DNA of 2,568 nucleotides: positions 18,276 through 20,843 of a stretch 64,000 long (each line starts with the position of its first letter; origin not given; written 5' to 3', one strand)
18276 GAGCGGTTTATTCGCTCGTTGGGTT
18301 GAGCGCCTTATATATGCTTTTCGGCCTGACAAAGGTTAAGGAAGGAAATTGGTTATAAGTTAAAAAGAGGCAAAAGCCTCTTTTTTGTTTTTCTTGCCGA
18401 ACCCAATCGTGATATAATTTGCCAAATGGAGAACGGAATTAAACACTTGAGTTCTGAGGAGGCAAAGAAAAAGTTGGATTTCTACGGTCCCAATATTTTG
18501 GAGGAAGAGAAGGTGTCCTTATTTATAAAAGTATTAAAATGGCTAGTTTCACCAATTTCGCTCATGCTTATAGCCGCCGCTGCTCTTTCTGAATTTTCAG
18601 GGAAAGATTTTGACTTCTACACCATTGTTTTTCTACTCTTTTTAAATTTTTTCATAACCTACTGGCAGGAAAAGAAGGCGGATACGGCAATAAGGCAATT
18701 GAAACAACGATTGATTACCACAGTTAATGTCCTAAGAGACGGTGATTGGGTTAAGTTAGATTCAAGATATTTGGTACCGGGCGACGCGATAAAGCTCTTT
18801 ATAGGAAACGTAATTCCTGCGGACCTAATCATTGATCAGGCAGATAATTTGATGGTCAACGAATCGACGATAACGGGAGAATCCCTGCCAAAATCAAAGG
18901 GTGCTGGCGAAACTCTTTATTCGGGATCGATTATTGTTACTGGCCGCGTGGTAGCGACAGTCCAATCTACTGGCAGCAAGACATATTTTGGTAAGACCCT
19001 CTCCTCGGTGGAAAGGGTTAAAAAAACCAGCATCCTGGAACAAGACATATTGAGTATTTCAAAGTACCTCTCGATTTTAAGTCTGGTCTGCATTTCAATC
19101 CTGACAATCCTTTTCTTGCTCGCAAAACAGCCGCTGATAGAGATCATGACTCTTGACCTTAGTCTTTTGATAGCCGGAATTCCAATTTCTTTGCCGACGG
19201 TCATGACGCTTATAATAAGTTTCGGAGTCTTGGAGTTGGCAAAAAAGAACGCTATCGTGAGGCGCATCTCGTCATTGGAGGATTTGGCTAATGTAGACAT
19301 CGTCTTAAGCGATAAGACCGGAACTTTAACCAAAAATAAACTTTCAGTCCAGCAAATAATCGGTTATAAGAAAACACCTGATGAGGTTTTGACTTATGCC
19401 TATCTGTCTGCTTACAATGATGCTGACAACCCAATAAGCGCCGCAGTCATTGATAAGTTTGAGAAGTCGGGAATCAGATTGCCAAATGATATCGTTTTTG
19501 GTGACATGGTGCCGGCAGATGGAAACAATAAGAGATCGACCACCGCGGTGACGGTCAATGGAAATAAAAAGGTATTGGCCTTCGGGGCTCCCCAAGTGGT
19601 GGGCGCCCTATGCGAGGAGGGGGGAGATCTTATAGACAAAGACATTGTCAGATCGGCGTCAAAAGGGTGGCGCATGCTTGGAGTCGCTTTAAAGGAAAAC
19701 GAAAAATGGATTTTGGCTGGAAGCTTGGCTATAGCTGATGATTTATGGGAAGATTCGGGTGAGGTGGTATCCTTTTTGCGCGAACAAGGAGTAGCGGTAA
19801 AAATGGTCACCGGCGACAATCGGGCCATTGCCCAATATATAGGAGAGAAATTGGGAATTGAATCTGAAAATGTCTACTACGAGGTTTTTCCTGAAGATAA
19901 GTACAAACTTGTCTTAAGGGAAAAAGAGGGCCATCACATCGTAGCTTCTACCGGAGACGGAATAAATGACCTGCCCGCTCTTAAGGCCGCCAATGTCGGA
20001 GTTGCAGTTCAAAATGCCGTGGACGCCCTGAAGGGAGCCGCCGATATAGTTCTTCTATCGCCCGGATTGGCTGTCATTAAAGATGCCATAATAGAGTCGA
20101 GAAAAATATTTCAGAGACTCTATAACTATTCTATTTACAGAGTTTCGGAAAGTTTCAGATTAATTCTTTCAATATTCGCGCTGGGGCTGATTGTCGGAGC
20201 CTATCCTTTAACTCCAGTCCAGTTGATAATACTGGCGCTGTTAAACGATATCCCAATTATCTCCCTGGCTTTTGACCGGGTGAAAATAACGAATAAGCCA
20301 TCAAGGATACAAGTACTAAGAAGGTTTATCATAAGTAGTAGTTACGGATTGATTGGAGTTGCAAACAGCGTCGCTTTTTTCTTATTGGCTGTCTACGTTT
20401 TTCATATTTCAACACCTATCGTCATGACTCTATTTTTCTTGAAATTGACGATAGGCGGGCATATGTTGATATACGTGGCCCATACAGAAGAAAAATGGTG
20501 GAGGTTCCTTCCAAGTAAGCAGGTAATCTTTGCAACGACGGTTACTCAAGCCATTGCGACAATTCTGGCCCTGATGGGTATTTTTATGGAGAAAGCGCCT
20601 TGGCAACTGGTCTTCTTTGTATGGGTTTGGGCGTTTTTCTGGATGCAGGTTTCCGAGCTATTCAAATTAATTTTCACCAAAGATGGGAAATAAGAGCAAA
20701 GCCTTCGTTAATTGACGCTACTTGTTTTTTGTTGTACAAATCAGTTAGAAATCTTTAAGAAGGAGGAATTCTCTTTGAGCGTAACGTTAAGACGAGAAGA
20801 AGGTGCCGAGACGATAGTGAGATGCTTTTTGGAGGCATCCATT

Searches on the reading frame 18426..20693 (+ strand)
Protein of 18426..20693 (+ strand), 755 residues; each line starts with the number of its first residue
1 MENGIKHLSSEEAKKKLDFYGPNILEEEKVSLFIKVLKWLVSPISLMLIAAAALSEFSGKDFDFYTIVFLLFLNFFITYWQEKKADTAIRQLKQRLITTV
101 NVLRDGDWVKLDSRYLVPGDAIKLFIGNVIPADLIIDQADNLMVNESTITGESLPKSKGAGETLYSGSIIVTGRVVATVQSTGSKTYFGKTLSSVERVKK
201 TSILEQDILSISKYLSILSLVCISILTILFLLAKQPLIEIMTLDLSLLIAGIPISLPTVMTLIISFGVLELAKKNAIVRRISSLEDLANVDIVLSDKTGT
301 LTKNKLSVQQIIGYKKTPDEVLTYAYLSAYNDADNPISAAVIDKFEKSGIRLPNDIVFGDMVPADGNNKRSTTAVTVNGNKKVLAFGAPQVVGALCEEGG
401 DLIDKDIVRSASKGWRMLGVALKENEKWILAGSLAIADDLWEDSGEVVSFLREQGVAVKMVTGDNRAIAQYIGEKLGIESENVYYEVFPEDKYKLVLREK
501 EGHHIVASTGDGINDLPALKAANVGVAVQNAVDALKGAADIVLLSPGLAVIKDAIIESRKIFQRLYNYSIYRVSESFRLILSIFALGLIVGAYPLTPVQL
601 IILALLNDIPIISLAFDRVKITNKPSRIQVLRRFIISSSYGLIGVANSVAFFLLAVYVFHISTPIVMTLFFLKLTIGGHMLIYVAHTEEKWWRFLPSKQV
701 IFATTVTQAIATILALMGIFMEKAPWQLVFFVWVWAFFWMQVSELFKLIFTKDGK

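Call 3: search_protein_families(library=pfam, proteins=[window:18426-20693:+], max_evalue=0.01)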
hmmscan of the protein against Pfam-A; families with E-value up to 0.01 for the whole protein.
window:18426-20693:+ (755 aa): 6 families
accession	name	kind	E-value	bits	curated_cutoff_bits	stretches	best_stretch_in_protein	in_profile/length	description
PF00122.25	E1-E2_ATPase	-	1.1e-42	146.1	28.1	1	98-274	5-181/181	E1-E2 ATPase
PF00702.32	Hydrolase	-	1.8e-18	68.1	26.4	1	290-523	1-191/191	haloacid dehalogenase-like hydrolase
PF00690.31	Cation_ATPase_N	-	3.1e-08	33.6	20.4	1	8-55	21-69/69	Cation transporter/ATPase, N-terminus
PF08282.18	Hydrolase_3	-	9.9e-07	29.2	20.9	1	506-544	206-244/255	haloacid dehalogenase-like hydrolase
PF12710.13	HAD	-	0.004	18.1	27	1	446-520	89-189/189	haloacid dehalogenase-like hydrolase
PF06720.17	Phi-29_GP16_7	-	0.0088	16.8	27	0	337-357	39-59/94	Bacteriophage phi-29 early protein GP16.7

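Call 4: search_protein_families(library=ncbifam, proteins=[window:18426-20693:+], max_evalue=0.001)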
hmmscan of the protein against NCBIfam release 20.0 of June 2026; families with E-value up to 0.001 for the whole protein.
window:18426-20693:+ (755 aa): 27 families (the best 25 are shown)
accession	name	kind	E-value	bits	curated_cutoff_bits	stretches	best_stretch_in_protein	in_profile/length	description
TIGR01647.1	ATPase-IIIA_H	equivalog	2.4e-187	624.5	615.5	2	8-480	2-483/755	plasma-membrane proton-efflux P-type ATPase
TIGR01522.1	ATPase-IIA2_Ca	equivalog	2.8e-81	273.5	798.3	3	3-315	22-344/854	calcium-transporting P-type ATPase, PMR1-type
TIGR01525.1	ATPase-IB_hvy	subfamily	6.9e-80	269.5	346.25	1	46-566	3-514/560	heavy metal translocating P-type ATPase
TIGR01524.1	ATPase-IIIB_Mg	equivalog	5.8e-78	262.7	610.75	2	7-483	33-559/867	magnesium-translocating P-type ATPase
TIGR01494.1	ATPase_P-type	subfamily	1.5e-75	254.5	62.3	2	369-598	264-475/478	HAD-IC family P-type ATPase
TIGR01116.1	ATPase-IIA1_Ca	equivalog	7.3e-65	219.5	703.4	2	48-313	13-288/799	calcium-translocating P-type ATPase, SERCA-type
NF011702.0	PRK15122.1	subfamily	1.4e-59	201.9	975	4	165-348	248-434/907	magnesium-translocating P-type ATPase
TIGR01512.1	ATPase-IB2_Cd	subfamily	3.5e-55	187.6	313.5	2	46-350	3-288/494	cadmium family heavy metal-translocating P-type ATPase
TIGR01511.1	ATPase-IB1_Cu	subfamily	6.3e-55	187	397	2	48-350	28-317/542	copper-translocating P-type ATPase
TIGR01517.1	ATPase-IIB_Ca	equivalog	1.1e-54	186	507.05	2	8-321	56-392/882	calcium-translocating P-type ATPase, PMCA-type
TIGR01523.1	ATPase-IID_K-Na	equivalog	2.5e-47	161.1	645.05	3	7-164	26-184/997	potassium/sodium efflux P-type ATPase, fungal-type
TIGR01106.1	ATPase-IIC_X-K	subfamily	5.5e-45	153.6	946.1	2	34-311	64-365/997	Na,H/K antiporter P-type ATPase subunit alpha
NF008262.1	PRK11033.1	equivalog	6e-45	153.9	1005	1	57-559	191-675/731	zinc/cadmium/mercury/lead-transporting ATPase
TIGR01497.1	kdpB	equivalog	2.5e-39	134.9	527.9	1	65-545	75-550/675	potassium-transporting ATPase subunit KdpB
NF007952.0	PRK10671.1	equivalog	3.3e-39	134.7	1316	1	108-563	337-776/838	copper-exporting P-type ATPase CopA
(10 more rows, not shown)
